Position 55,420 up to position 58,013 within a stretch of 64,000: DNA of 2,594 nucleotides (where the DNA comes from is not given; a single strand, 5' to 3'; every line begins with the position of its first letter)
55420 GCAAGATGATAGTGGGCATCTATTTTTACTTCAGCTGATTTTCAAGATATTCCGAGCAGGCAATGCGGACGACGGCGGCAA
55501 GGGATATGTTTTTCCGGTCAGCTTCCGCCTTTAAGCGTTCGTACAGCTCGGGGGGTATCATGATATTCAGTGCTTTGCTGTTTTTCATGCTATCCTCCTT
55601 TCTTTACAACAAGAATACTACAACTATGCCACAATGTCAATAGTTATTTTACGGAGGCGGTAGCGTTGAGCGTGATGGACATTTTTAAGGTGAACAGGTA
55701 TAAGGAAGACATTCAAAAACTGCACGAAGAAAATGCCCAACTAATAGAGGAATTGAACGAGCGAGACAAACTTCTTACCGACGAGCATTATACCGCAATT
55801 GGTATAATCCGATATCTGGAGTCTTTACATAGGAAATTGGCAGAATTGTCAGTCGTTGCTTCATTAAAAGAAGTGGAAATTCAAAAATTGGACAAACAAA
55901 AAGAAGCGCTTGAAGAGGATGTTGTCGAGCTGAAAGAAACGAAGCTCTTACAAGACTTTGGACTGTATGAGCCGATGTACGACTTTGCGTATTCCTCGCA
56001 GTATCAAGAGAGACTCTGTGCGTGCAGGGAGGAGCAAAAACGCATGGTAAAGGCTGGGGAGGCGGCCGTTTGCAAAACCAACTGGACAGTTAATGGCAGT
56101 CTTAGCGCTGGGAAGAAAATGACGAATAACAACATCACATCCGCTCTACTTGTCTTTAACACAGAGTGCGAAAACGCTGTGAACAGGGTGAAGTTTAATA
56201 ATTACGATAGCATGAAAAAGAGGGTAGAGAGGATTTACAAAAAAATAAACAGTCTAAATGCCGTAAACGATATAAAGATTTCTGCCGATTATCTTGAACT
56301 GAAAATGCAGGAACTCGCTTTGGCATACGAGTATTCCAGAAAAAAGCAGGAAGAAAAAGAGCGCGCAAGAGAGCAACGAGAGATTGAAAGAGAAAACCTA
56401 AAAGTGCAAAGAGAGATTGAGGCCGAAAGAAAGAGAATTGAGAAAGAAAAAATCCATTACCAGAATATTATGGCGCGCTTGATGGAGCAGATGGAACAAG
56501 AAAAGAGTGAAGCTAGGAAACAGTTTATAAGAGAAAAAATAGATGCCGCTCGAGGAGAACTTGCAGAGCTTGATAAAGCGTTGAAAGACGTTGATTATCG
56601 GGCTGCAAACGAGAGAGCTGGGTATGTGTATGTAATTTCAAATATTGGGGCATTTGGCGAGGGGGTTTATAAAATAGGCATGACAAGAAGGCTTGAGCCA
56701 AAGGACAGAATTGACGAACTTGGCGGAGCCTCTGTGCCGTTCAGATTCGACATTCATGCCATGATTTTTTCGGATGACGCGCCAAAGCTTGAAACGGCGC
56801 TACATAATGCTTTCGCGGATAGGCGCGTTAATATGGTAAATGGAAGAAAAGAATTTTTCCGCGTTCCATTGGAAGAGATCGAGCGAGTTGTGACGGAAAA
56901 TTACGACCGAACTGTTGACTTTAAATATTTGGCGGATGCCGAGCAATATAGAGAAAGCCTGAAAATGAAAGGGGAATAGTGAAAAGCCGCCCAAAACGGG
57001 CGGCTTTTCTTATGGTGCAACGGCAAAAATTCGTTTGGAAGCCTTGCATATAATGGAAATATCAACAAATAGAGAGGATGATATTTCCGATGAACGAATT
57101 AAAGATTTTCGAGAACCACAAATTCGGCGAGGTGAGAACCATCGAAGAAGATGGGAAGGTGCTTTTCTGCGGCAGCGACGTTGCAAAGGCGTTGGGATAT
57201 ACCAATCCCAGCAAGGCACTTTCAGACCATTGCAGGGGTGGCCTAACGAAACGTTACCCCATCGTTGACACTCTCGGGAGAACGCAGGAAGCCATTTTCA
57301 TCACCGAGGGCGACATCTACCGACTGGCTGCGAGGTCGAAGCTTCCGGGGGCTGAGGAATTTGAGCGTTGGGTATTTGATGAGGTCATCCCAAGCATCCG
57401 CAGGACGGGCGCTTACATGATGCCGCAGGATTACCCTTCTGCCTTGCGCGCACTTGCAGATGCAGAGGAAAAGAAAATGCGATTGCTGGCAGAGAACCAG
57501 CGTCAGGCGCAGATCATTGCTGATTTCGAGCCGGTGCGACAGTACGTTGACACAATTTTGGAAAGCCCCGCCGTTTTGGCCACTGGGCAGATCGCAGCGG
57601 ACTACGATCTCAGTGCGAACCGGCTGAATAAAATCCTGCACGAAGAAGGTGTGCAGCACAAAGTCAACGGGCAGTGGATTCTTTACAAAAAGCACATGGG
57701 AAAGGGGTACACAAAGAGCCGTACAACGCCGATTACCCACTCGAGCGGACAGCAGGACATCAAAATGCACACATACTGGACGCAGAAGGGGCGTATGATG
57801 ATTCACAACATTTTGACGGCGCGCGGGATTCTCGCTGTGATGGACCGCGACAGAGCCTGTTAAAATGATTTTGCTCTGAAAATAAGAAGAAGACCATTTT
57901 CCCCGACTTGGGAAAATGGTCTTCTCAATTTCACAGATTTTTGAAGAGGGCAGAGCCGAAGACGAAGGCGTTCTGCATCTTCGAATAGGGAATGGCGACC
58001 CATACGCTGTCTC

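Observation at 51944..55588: Duplicated Arc-like RHH / antisense RNA / antirepressor cassette (P22 immI-like) ending in a second tyrosine recombinase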

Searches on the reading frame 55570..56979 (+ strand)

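Call 6: search_protein_families(library=pfam, proteins=[window:55570-56979:+], max_evalue=0.01)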
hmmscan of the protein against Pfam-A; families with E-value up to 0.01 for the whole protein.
window:55570-56979:+ (469 aa): 3 families
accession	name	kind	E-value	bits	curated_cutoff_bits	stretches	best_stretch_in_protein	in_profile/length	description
PF13455.12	MUG113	-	1.1e-20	74.5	22.3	1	367-442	1-71/73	Meiotically up-regulated gene 113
PF10544.15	T5orf172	-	5.1e-18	65.9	20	1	351-442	1-98/101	T5orf172 domain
PF13250.11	DUF4041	-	8e-17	61.3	27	1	193-245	4-56/56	Domain of unknown function (DUF4041)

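Call 18: search_protein_families(library=phrogs, proteins=[window:55570-56979:+], max_evalue=0.001)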
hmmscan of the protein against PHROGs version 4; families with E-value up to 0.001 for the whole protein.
window:55570-56979:+ (469 aa): 7 families
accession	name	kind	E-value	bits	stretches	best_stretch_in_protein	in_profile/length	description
phrog_1847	-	unknown function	1.2e-147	493.7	1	41-467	24-466/474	-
phrog_8430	-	unknown function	2.3e-29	103.5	1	217-464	189-402/439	-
phrog_16524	-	unknown function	1.6e-17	64.9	1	349-450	23-119/215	-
phrog_36333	-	unknown function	2.6e-12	47.7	1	351-449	4-96/199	-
phrog_5032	-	unknown function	2.1e-11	44.8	1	288-446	11-169/178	-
phrog_8130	-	unknown function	2.2e-07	31.3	1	347-447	177-265/434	-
phrog_15085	-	unknown function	0.00015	23.1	1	351-446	4-96/103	-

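Call 45: search_protein_families(library=ncbifam, proteins=[window:55654-56979:+], max_evalue=0.001)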
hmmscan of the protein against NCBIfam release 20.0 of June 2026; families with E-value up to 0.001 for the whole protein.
window:55654-56979:+ (441 aa): 0 families

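Call 46: search_protein_families(library=padloc, proteins=[window:55654-56979:+], max_evalue=0.001)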
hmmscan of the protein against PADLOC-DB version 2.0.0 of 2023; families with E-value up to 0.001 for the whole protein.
window:55654-56979:+ (441 aa): 4 families
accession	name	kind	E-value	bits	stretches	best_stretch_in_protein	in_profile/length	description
PDLC03976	PD-Lambda-1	-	1.6e-149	496.9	1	15-439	51-473/491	-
PDLC03977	PD-Lambda-1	-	2.2e-136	453.6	1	19-439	54-472/496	-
PDLC05041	PDC-S57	-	8.7e-19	65.9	1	320-414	3-91/212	-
PDLC05042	PDC-S57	-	5.5e-05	20.9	1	321-408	6-91/245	-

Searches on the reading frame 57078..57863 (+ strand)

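Call 6: search_protein_families(library=pfam, proteins=[window:57078-57863:+], max_evalue=0.01)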
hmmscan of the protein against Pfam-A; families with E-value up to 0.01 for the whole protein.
window:57078-57863:+ (261 aa): 2 families
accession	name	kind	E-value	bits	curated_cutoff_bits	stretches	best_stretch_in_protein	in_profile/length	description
PF03374.19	ANT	-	9.2e-30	103.6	25.3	1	147-247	4-106/108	Phage antirepressor protein KilAC domain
PF02498.22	Bro-N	-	2.1e-22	80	25.6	1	18-105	1-96/96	BRO family, N-terminal domain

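Call 18: search_protein_families(library=phrogs, proteins=[window:57078-57863:+], max_evalue=0.001)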
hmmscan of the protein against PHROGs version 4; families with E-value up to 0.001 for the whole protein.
window:57078-57863:+ (261 aa): 14 families
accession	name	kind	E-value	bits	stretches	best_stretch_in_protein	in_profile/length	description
phrog_130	-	transcription regulation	1.9e-86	292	1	4-257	156-419/480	anti-repressor Ant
phrog_2899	-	transcription regulation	7.3e-43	148.1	1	5-139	4-134/263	anti-repressor Ant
phrog_63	-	transcription regulation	1.2e-38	134.6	1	62-256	176-365/431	anti-repressor Ant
phrog_463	-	transcription regulation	8.3e-36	124.8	1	5-145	2-142/250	anti-repressor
phrog_2593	-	transcription regulation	2.5e-29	103.8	1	15-141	26-165/255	anti-repressor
phrog_25289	-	unknown function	2.2e-28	99.3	1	183-258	1-76/79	-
phrog_5060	-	transcription regulation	1.4e-24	88.4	1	18-160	16-166/224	anti-repressor Ant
phrog_2011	-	transcription regulation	2e-22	81.2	1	8-129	1-132/275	anti-repressor Ant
phrog_25722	-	unknown function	3.2e-20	73.5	1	7-115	3-110/150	-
phrog_245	-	transcription regulation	1.1e-19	72.2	1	11-115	46-143/319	anti-repressor Ant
phrog_7940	-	unknown function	1.8e-19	71.3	1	5-171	1-173/252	-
phrog_2977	-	transcription regulation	1.5e-16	61.5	1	3-89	59-147/150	anti-repressor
phrog_9976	-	transcription regulation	1.1e-14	55.8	1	11-111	6-102/188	anti-repressor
phrog_34000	-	unknown function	7e-10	40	1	9-112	15-124/194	-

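Call 46: search_protein_families(library=padloc, proteins=[window:57078-57863:+], max_evalue=0.001)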
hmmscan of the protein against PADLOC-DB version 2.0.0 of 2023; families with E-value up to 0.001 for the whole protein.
window:57078-57863:+ (261 aa): 0 families
